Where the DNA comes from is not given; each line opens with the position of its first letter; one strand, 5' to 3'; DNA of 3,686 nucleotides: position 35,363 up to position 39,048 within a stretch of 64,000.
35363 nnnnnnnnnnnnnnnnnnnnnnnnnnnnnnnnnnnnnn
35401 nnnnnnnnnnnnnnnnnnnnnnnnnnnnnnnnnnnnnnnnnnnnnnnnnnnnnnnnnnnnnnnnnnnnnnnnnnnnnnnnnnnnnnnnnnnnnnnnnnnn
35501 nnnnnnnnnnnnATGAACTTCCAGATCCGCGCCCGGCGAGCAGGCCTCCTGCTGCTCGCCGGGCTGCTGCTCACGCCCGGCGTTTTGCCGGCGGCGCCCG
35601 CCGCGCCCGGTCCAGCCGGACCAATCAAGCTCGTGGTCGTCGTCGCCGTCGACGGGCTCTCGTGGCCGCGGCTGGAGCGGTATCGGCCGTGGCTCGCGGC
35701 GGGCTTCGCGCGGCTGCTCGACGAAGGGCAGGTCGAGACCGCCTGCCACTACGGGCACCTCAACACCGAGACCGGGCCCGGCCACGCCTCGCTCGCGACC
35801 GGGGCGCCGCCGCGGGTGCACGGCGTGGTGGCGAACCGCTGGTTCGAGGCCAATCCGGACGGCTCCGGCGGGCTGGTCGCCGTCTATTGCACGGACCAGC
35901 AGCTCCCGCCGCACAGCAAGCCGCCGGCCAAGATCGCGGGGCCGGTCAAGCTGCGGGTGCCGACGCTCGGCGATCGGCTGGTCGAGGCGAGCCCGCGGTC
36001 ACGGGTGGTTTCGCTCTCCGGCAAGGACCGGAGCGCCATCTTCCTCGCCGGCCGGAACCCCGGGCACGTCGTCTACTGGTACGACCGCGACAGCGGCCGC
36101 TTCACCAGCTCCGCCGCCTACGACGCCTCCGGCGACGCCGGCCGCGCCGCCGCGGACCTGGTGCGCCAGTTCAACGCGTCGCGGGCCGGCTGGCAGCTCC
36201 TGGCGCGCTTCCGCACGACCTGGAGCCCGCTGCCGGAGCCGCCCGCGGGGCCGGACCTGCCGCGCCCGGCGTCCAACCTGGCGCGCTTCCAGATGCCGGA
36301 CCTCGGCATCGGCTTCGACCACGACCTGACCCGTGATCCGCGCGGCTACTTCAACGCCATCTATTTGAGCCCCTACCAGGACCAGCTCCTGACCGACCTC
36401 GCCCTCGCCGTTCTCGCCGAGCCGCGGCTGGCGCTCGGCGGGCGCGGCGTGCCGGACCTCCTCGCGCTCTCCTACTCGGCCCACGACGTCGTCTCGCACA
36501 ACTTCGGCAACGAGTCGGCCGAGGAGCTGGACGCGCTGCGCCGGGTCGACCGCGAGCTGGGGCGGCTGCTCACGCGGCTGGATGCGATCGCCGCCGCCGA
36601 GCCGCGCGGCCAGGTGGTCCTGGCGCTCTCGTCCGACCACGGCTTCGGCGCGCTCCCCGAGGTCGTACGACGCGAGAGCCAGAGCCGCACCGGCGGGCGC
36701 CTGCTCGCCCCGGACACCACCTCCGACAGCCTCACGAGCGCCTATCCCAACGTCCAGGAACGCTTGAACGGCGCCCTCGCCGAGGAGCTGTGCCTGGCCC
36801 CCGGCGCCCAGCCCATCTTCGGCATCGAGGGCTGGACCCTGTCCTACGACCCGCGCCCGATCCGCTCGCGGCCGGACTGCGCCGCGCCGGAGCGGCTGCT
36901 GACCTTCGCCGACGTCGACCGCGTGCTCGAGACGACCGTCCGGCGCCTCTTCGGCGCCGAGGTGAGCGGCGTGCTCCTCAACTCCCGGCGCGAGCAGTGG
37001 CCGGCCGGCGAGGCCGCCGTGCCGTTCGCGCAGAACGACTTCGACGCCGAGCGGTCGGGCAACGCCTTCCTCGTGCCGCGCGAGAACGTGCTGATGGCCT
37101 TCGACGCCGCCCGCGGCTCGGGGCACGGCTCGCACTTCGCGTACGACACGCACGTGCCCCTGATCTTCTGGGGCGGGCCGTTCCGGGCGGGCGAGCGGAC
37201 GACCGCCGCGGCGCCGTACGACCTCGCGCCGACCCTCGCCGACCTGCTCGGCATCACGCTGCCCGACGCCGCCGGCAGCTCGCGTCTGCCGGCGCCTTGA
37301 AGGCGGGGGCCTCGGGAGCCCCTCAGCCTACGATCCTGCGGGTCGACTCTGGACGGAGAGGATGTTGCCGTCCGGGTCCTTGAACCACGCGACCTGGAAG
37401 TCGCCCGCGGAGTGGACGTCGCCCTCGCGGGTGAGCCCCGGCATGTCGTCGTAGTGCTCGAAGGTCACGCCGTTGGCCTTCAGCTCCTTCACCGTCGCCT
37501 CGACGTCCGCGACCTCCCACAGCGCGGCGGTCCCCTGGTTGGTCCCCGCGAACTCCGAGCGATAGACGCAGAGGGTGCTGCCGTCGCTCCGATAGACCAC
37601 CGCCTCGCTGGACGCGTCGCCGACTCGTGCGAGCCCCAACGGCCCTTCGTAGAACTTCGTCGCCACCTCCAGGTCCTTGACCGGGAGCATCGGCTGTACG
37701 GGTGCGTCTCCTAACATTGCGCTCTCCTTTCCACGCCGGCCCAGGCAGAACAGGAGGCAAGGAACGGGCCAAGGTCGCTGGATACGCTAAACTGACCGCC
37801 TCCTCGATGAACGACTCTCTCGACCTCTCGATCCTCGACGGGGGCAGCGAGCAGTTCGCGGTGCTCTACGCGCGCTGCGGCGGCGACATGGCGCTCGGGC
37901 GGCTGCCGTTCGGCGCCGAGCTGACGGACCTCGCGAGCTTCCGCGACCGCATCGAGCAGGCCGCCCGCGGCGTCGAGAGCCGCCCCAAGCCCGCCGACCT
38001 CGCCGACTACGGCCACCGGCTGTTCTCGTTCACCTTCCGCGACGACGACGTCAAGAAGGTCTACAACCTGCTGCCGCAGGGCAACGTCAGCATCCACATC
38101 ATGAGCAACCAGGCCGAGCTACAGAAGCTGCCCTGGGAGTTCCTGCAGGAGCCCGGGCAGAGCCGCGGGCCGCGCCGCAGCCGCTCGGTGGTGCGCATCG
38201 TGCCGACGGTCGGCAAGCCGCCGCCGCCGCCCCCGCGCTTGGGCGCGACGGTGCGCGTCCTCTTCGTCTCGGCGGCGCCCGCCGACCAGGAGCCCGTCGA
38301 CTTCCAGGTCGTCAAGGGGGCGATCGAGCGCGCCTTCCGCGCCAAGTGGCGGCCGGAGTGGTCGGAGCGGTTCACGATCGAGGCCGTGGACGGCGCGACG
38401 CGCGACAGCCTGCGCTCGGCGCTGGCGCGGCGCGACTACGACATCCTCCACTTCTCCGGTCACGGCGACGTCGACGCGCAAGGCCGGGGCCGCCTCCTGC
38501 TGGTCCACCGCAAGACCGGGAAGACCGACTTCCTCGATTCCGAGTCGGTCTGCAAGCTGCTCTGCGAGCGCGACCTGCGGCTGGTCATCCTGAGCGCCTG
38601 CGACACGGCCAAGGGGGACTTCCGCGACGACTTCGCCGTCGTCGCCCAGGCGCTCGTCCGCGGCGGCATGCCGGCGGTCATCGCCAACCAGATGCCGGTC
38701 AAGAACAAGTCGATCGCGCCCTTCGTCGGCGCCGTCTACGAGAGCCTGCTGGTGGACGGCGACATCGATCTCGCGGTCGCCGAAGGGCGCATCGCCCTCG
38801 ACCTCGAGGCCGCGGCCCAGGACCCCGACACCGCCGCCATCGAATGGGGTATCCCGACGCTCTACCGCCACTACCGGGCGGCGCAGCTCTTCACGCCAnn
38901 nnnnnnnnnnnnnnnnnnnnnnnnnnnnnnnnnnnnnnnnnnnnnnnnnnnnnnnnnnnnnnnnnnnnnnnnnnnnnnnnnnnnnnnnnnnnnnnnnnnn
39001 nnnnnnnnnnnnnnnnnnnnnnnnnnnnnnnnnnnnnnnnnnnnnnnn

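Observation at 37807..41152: Translationally coupled CHAT protease - unknown protein - LCAT-like lipase operon: candidate undescribed protease-gated membrane-effector (conflict/defence-like) system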

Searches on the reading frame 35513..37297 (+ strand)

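Call 79: search_protein_families(library=pfam, proteins=[window:35513-37297:+], max_evalue=0.00001)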
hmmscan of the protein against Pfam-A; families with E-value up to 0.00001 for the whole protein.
window:35513-37297:+ (595 aa): 1 family
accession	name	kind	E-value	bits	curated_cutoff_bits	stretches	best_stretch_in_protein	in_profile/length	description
PF01663.27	Phosphodiest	-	7.6e-28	98.5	23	1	41-388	1-233/342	Type I phosphodiesterase / nucleotide pyrophosphatase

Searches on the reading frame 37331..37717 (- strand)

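Call 79: search_protein_families(library=pfam, proteins=[window:37331-37717:-], max_evalue=0.00001)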
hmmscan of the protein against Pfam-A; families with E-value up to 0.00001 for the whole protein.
window:37331-37717:- (129 aa): 1 family
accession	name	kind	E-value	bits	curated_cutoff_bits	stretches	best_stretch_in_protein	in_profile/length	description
PF00903.31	Glyoxalase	-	3.3e-08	34.4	20.6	1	10-120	6-119/121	Glyoxalase/Bleomycin resistance protein/Dioxygenase superfamily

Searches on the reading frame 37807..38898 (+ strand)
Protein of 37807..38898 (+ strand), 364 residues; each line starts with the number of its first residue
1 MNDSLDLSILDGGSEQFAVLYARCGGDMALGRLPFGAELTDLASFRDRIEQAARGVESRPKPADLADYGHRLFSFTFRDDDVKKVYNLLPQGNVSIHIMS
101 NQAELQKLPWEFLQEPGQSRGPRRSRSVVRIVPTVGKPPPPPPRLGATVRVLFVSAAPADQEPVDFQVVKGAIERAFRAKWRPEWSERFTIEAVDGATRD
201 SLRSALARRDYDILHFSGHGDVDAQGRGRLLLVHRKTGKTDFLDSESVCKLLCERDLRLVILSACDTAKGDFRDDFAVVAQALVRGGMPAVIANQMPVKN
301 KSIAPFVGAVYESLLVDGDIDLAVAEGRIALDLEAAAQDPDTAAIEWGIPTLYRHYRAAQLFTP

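Call 3: search_protein_families(library=pfam, proteins=[window:37807-38898:+], max_evalue=0.1)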
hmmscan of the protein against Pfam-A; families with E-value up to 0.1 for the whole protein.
window:37807-38898:+ (364 aa): 2 families
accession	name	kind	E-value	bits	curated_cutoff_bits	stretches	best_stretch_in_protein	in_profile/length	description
PF12770.12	CHAT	-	7.6e-29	101.5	24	1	100-331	30-266/289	CHAT domain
PF01364.23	Peptidase_C25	-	2.2e-05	24.3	23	1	176-318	197-327/374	Peptidase family C25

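Call 4: search_protein_families(library=padloc, proteins=[window:37807-38898:+], max_evalue=0.1)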
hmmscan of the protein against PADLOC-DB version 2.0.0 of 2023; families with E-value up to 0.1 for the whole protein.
window:37807-38898:+ (364 aa): 3 families
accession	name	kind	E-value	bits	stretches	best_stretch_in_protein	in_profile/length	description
PDLC02016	SAVED_CHAT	-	5.6e-13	46.6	1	148-335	102-252/498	-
PDLC03831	BovA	-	7.4e-07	26.1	1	173-308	468-593/720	-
PDLC03832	BovA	-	0.051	10.6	1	190-315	526-649/711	-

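Call 5: search_protein_families(library=ncbifam, proteins=[window:37807-38898:+], max_evalue=0.1)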
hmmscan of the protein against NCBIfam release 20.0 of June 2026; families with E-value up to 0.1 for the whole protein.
window:37807-38898:+ (364 aa): 2 families
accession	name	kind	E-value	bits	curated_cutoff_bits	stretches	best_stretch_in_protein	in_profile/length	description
NF045509.1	CellDiv_HetF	equivalog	1.3e-12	46.9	1200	1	146-355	162-376/836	cell division protein HetF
NF047832.1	caspase_w_EACC1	subfamily_domain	0.011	15.2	140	1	200-241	60-100/211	caspase, EACC1-associated type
